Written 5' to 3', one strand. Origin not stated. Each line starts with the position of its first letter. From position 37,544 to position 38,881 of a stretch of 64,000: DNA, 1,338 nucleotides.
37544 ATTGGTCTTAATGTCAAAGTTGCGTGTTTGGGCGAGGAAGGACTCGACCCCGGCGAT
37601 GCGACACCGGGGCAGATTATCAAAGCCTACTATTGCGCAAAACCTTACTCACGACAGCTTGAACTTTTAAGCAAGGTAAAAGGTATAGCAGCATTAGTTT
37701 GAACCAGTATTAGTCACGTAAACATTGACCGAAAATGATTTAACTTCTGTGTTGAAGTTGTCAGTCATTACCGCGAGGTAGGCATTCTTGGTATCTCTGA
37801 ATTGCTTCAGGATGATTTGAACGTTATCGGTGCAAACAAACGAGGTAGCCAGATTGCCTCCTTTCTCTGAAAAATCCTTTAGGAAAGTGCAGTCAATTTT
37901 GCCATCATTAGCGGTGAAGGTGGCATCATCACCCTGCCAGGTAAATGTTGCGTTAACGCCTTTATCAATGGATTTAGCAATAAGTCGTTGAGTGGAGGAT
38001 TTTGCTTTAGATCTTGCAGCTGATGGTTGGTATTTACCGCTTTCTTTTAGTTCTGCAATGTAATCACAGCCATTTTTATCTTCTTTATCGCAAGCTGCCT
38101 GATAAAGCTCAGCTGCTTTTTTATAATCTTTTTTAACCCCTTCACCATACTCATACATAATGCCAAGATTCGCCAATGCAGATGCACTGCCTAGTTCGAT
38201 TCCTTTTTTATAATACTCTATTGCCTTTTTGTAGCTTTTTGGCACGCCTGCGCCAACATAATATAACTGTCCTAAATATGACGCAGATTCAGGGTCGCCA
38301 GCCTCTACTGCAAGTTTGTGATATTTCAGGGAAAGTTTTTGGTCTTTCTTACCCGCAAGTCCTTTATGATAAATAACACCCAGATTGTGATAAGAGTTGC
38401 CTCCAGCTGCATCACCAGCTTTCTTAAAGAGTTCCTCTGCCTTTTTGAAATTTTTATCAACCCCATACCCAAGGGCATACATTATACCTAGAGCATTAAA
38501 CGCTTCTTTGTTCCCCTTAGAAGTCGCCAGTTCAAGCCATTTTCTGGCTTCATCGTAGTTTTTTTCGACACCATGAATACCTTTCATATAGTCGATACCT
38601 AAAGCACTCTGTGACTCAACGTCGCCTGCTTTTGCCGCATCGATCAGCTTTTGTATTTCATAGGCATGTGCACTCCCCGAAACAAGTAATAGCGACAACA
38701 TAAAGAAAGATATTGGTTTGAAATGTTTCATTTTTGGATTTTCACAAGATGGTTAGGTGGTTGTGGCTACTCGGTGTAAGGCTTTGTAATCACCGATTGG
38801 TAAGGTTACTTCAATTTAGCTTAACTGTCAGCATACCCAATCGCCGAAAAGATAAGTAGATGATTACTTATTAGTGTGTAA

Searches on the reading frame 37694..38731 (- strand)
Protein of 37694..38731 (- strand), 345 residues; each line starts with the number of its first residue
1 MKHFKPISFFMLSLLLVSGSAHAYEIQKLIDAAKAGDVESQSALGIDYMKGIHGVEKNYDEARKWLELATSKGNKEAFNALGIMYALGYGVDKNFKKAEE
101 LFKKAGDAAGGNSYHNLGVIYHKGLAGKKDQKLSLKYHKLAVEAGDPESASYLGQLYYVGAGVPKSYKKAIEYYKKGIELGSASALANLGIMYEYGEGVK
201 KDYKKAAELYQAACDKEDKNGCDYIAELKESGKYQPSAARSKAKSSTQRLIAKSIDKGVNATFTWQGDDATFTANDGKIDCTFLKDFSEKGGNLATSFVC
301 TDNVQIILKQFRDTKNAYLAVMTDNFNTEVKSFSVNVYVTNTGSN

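Call 75: search_protein_families(library=pfam, proteins=[window:37694-38731:-], max_evalue=0.001)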
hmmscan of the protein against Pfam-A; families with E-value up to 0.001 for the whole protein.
window:37694-38731:- (345 aa): 1 family
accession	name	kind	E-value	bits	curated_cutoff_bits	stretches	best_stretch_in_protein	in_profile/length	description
PF08238.18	Sel1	-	1e-37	127.6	30.7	5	183-216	1-34/36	Sel1 repeat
